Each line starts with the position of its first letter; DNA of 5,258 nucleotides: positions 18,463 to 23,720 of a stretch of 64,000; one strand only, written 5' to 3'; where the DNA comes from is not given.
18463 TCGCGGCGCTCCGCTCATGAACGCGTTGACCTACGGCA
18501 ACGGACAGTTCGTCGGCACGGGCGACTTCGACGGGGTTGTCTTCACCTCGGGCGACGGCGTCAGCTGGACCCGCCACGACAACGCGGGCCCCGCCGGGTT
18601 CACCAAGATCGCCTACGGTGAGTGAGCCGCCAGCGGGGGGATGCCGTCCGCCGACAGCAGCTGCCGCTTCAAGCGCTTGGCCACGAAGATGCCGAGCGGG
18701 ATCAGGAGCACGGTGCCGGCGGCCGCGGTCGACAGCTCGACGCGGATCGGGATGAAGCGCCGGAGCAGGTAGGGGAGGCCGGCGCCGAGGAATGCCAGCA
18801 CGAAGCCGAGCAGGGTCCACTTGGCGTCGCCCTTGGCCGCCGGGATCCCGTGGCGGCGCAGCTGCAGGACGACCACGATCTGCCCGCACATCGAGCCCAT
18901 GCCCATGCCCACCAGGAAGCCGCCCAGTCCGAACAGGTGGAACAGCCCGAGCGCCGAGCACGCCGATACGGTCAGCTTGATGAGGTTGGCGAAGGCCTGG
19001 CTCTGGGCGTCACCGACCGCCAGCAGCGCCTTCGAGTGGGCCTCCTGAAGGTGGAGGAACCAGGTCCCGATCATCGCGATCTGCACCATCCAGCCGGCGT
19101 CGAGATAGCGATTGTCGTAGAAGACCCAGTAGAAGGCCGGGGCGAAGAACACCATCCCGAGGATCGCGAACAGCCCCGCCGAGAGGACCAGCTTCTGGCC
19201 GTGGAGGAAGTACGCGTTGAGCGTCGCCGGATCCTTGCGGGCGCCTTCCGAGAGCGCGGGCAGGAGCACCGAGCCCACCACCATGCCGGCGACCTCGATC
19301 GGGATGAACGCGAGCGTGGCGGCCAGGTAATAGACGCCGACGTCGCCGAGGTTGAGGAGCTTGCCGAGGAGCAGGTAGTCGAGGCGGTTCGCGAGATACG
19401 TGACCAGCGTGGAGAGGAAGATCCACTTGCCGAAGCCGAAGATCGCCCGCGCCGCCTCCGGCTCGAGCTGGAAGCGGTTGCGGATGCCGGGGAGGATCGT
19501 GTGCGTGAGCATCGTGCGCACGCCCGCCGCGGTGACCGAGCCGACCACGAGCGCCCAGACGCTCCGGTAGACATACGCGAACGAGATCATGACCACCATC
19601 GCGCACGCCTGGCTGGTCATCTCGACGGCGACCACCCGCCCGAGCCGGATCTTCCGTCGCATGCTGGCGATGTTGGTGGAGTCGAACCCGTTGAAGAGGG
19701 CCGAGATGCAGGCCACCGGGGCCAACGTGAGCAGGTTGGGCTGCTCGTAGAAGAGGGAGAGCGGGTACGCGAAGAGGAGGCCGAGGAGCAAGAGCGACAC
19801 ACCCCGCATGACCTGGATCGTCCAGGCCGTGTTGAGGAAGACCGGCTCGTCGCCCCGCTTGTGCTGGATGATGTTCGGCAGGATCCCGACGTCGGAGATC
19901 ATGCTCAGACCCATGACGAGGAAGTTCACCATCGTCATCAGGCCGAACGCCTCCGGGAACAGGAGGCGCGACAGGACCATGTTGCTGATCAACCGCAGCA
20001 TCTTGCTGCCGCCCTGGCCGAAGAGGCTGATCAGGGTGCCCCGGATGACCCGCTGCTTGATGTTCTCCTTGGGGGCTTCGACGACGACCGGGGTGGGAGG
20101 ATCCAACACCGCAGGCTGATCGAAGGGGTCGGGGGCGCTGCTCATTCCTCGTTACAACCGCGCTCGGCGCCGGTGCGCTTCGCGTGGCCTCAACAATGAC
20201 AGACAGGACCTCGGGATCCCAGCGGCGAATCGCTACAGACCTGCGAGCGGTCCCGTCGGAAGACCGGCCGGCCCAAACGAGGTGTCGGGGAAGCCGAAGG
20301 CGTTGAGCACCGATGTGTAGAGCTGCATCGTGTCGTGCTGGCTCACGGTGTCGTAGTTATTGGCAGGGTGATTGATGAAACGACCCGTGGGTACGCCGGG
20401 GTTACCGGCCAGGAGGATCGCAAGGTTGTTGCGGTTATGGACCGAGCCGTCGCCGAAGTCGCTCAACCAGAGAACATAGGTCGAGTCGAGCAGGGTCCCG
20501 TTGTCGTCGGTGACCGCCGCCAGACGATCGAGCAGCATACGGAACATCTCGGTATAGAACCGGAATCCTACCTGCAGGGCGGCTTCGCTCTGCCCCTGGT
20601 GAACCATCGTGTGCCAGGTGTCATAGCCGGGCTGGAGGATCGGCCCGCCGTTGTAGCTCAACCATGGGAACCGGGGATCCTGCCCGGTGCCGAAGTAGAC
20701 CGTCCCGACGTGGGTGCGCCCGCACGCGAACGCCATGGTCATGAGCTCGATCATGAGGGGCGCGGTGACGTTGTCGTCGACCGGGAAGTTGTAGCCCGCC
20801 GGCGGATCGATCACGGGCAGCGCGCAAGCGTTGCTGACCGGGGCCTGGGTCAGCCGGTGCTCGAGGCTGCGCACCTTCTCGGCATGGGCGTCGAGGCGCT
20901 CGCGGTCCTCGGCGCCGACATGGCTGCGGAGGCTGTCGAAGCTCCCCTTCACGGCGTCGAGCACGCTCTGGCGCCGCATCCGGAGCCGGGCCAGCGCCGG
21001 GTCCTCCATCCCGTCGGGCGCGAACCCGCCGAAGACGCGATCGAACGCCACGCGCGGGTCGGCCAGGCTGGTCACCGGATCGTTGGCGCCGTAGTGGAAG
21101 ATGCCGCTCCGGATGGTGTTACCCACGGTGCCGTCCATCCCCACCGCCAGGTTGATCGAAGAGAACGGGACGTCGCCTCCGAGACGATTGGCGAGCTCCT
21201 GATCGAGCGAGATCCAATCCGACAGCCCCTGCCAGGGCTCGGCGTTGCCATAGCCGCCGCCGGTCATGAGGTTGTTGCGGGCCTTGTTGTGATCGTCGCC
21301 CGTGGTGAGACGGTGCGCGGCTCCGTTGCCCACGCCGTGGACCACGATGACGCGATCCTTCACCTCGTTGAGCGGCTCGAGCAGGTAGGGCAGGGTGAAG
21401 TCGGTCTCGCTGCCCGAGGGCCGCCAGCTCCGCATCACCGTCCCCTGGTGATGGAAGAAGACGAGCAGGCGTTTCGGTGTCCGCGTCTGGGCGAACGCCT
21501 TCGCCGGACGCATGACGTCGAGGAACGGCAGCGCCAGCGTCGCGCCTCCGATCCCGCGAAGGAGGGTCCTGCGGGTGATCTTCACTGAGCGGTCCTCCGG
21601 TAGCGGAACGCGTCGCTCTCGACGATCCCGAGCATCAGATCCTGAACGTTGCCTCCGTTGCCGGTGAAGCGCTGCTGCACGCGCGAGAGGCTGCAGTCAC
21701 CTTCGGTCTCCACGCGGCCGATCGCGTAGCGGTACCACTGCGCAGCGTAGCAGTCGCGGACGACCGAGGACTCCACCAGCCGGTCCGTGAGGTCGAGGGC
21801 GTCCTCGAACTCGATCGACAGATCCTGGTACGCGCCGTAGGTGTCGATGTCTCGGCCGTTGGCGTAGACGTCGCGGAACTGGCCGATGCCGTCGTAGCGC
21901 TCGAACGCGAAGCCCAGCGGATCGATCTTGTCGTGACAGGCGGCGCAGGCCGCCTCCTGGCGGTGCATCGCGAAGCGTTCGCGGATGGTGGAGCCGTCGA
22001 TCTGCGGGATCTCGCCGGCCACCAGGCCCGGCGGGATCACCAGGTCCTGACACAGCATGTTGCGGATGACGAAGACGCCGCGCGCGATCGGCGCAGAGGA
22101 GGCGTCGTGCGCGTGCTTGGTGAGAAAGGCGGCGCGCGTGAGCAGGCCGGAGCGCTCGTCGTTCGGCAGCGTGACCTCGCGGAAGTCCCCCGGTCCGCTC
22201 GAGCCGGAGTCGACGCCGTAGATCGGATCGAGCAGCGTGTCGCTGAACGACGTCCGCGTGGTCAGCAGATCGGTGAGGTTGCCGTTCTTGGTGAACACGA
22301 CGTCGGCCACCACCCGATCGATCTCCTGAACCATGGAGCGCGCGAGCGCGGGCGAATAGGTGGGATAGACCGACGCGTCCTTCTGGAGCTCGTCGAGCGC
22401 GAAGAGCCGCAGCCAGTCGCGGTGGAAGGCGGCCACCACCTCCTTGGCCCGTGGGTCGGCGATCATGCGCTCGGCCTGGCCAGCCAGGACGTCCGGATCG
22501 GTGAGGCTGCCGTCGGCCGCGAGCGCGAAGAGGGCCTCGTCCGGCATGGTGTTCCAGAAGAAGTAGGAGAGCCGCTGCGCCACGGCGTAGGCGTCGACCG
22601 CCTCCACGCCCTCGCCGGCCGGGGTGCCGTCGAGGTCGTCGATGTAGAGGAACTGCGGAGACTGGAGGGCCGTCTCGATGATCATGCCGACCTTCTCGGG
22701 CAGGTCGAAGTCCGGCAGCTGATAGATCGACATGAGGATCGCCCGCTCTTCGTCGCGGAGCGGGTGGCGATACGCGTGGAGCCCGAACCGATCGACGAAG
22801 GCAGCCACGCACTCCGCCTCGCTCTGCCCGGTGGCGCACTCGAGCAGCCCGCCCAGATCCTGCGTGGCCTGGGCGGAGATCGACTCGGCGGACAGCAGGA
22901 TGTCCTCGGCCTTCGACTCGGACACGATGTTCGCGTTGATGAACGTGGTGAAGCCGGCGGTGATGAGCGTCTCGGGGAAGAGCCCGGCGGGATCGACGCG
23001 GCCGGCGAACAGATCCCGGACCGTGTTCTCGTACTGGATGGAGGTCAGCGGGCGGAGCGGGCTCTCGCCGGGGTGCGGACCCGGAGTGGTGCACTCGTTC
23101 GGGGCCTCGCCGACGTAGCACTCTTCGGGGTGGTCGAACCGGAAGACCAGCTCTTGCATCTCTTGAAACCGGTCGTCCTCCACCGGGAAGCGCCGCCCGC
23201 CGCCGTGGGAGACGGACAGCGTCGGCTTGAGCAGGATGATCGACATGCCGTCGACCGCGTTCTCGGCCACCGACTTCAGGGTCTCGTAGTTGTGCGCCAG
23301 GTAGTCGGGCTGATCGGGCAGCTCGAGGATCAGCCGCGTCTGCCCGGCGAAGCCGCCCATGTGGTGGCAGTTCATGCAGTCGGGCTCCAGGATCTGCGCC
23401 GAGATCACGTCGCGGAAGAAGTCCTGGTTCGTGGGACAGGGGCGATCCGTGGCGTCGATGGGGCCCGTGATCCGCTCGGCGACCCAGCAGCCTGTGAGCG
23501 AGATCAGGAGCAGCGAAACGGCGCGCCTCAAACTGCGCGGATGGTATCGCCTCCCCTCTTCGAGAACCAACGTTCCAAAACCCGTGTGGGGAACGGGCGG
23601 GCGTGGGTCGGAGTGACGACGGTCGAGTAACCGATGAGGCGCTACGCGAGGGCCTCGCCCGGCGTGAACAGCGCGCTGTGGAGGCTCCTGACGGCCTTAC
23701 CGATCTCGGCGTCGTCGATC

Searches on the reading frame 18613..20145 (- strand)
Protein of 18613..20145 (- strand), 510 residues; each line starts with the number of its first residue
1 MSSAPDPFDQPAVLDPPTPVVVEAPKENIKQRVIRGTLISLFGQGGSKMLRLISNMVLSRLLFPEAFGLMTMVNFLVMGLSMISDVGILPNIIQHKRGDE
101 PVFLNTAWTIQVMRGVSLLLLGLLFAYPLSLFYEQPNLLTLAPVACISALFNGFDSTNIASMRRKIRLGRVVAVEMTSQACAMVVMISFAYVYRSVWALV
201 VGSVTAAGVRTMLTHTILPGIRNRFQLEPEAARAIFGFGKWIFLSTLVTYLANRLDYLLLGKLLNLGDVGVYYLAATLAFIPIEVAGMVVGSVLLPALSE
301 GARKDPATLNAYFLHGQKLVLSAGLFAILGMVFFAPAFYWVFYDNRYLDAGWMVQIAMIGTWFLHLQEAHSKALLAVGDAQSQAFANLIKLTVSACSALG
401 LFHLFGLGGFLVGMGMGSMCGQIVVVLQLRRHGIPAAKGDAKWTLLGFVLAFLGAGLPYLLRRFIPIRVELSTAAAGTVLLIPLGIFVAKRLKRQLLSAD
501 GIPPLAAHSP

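Call 70: search_protein_families(library=pfam, proteins=[window:18613-20145:-], max_evalue=0.001)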
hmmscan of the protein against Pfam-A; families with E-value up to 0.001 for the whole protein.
window:18613-20145:- (510 aa): 2 families
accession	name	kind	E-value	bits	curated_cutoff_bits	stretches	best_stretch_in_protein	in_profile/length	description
PF13440.11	Polysacc_synt_3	-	2.2e-50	172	23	1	57-349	1-290/293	Polysaccharide biosynthesis protein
PF01943.22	Polysacc_synt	-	1.1e-22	81.2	28.2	1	34-300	2-272/274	Polysaccharide biosynthesis protein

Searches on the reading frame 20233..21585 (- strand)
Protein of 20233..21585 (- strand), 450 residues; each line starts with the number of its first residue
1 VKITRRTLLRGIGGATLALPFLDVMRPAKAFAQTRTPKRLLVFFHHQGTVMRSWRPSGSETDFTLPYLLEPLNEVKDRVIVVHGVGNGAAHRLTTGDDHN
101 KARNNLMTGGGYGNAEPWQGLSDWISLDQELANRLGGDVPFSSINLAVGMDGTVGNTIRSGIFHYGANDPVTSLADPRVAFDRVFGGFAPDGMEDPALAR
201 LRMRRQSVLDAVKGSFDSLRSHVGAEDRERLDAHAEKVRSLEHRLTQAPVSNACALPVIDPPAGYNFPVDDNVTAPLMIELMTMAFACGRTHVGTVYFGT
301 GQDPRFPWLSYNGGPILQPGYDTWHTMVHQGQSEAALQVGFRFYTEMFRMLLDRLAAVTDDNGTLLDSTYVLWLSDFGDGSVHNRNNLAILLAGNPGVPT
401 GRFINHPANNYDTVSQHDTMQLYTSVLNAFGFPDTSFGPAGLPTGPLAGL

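Call 70: search_protein_families(library=pfam, proteins=[window:20233-21585:-], max_evalue=0.001)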
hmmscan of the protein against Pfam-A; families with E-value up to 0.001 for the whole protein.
window:20233-21585:- (450 aa): 1 family
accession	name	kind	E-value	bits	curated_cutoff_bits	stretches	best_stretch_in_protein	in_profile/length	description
PF07586.16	HXXSHH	-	1.4e-57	196.1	30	1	39-338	1-293/307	Protein of unknown function (DUF1552)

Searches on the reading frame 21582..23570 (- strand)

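Call 70: search_protein_families(library=pfam, proteins=[window:21582-23570:-], max_evalue=0.001)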
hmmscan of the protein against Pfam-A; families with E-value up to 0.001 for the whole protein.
window:21582-23570:- (662 aa): 5 families
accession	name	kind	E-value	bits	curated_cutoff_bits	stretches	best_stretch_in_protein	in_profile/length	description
PF07631.16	PSD4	-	3.6e-39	134.6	23.3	1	326-453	2-128/128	Protein of unknown function (DUF1592)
PF07627.16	PSCyt3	-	9.3e-31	106.5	27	1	473-567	1-96/98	Protein of unknown function (DUF1588)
PF07624.16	PSD2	-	1.8e-14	53.6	25.8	1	587-655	4-74/74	Protein of unknown function (DUF1585)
PF07626.16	PSD3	-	5.8e-10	39.9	23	1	175-236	3-64/65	Protein of unknown function (DUF1587)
PF07637.16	PSD5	-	1.4e-09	38.5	34.2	1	254-310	1-60/62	Protein of unknown function (DUF1595)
